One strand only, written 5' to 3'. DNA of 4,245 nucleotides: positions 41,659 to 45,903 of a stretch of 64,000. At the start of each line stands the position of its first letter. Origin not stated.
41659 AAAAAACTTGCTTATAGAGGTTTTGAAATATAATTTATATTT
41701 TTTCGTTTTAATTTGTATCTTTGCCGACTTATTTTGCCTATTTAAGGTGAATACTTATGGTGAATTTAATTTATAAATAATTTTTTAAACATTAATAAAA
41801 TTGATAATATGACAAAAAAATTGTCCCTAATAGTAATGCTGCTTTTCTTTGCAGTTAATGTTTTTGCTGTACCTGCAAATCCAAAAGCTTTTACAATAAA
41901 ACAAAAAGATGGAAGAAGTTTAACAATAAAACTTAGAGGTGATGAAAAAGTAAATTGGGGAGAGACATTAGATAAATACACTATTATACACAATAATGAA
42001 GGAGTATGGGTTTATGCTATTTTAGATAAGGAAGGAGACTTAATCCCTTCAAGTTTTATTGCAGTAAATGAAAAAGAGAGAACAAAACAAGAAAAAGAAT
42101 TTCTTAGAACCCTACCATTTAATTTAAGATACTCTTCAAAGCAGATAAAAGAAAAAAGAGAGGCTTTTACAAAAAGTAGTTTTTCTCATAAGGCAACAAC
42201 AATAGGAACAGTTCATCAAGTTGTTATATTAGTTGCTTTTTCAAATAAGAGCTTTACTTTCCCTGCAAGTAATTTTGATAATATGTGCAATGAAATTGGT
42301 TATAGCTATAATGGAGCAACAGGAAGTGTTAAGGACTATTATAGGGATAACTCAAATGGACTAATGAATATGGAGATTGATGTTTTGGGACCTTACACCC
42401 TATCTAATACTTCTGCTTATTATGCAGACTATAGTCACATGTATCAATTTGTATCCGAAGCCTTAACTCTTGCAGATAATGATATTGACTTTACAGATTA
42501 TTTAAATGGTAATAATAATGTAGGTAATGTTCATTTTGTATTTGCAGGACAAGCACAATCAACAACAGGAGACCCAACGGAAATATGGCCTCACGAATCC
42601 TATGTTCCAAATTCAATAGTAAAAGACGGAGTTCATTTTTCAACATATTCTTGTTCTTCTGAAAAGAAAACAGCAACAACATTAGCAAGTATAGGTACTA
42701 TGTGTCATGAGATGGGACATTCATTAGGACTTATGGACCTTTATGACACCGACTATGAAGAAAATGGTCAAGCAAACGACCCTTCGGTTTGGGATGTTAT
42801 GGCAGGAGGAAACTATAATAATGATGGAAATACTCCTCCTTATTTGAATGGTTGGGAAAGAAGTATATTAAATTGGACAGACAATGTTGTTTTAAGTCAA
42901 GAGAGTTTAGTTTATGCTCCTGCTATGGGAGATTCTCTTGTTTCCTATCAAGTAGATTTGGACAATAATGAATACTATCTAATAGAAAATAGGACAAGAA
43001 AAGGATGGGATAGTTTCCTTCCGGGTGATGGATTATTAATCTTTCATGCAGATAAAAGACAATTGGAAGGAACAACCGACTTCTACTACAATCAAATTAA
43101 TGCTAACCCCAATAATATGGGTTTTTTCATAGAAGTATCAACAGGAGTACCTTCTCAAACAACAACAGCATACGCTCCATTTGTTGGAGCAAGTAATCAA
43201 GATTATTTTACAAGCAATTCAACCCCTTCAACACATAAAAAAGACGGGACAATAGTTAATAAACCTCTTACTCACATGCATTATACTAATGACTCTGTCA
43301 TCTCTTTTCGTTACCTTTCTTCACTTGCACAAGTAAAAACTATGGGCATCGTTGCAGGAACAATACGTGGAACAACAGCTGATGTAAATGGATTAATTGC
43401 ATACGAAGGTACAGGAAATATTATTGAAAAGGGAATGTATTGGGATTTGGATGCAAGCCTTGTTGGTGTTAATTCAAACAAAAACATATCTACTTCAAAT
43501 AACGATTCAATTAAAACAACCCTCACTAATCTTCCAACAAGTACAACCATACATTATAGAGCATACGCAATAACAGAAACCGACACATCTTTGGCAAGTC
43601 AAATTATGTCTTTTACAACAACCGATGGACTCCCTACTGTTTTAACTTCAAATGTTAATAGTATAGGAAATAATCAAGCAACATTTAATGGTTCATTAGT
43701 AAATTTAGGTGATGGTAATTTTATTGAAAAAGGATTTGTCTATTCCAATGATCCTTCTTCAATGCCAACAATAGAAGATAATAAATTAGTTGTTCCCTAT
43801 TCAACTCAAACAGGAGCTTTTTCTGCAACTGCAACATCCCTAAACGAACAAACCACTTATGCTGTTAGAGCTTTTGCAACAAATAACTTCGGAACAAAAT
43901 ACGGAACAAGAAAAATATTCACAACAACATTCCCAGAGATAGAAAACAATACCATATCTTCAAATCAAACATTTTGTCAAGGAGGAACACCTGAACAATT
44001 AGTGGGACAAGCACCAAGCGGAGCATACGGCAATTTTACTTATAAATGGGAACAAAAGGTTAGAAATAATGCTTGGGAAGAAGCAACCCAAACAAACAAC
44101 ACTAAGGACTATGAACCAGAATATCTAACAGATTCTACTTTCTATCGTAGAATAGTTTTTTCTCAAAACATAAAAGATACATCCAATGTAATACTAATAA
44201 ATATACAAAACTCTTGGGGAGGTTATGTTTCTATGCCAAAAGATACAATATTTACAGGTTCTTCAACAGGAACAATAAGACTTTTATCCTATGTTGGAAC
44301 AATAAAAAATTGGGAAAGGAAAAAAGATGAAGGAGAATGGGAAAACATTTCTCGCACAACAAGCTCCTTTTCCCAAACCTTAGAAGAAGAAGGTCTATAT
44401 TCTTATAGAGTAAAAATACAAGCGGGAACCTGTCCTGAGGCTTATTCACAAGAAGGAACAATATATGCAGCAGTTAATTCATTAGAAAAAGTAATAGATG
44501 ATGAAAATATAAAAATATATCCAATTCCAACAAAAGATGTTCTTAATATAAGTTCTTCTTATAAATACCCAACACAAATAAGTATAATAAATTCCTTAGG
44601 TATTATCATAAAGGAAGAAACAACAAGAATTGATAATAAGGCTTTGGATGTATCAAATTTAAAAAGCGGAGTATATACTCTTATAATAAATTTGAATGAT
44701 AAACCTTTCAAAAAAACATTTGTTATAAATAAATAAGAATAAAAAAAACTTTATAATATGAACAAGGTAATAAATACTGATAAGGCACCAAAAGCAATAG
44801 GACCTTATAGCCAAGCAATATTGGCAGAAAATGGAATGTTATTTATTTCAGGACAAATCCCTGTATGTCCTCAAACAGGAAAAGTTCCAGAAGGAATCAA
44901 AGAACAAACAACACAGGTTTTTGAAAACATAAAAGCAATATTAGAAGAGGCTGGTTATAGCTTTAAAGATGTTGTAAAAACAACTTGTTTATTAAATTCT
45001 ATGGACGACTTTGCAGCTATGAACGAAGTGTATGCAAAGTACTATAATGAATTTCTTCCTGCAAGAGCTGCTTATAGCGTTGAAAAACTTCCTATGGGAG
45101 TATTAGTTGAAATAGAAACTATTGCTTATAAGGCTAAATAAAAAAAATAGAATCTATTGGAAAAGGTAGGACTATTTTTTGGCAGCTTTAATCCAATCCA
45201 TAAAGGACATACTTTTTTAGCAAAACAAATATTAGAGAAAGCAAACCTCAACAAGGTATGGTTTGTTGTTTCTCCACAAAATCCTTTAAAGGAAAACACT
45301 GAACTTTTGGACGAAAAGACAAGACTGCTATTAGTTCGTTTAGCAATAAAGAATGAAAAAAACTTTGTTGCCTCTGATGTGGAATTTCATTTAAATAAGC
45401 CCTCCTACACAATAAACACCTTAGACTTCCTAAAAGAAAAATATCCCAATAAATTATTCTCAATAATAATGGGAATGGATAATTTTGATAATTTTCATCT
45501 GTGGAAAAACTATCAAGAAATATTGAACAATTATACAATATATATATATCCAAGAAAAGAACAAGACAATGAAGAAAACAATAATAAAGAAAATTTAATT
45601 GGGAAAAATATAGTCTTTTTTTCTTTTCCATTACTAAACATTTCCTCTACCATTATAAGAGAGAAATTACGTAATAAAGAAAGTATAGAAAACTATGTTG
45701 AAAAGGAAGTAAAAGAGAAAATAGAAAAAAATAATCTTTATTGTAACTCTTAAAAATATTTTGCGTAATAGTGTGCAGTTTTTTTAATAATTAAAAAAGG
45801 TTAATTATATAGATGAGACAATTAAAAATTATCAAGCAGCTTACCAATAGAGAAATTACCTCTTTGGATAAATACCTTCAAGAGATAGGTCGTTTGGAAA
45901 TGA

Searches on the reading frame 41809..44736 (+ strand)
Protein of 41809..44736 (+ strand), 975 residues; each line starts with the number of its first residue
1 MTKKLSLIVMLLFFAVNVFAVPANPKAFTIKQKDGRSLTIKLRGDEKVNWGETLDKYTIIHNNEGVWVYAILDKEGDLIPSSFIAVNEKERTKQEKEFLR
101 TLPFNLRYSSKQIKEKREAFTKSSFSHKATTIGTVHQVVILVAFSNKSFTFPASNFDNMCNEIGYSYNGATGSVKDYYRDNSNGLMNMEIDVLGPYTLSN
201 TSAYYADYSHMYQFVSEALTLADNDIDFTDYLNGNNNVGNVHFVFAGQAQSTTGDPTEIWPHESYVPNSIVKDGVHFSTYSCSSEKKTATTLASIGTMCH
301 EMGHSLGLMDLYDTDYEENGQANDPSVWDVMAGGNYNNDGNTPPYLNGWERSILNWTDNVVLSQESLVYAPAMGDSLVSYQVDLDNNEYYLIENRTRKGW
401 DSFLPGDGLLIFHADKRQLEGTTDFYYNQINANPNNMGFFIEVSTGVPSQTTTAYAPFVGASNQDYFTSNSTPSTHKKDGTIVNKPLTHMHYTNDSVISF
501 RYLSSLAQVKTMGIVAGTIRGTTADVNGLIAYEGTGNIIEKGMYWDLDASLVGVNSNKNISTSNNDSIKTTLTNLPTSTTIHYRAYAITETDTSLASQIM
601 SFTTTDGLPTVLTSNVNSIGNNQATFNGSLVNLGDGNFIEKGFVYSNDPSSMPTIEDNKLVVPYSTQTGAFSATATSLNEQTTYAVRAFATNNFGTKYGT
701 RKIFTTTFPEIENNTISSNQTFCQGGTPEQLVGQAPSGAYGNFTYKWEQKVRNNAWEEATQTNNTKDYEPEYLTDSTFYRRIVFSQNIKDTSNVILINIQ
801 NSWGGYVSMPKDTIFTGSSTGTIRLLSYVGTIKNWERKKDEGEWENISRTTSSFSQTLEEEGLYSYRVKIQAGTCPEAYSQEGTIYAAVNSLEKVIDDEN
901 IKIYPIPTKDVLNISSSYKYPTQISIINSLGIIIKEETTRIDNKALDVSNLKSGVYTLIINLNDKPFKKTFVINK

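Call 54: search_protein_families(library=pfam, proteins=[window:41809-44736:+], max_evalue=0.00001)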
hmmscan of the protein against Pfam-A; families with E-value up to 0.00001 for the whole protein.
window:41809-44736:+ (975 aa): 2 families
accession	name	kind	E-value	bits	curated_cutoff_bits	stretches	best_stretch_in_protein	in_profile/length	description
PF18962.6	Por_Secre_tail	-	3e-10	40.7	27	1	903-972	1-74/75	Secretion system C-terminal sorting domain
PF05547.17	Peptidase_M6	-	8.1e-09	35.6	22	1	165-349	59-280/294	Immune inhibitor A peptidase M6, catalytic domain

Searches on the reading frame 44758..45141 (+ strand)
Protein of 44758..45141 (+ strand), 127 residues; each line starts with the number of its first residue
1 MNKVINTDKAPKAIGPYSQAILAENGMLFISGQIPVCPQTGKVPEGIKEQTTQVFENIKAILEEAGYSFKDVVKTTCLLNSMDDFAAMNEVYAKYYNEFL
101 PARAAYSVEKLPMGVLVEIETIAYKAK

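Call 54: search_protein_families(library=pfam, proteins=[window:44758-45141:+], max_evalue=0.00001)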
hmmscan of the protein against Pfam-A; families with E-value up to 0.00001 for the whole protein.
window:44758-45141:+ (127 aa): 1 family
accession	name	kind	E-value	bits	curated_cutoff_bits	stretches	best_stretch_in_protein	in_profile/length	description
PF01042.26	Ribonuc_L-PSP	-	4.5e-41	140.1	27.3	1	8-124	2-120/121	Endoribonuclease L-PSP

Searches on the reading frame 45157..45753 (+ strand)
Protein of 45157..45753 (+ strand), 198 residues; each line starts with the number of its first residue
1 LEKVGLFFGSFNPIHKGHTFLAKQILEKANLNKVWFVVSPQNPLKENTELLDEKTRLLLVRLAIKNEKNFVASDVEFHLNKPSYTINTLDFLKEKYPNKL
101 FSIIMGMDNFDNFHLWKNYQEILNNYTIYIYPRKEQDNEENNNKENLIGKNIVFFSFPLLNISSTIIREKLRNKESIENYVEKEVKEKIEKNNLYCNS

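Call 54: search_protein_families(library=pfam, proteins=[window:45157-45753:+], max_evalue=0.00001)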
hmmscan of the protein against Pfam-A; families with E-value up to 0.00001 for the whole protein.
window:45157-45753:+ (198 aa): 1 family
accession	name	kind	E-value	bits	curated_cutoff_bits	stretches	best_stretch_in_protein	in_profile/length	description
PF01467.32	CTP_transf_like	-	1.1e-24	87.5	21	1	6-170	1-133/133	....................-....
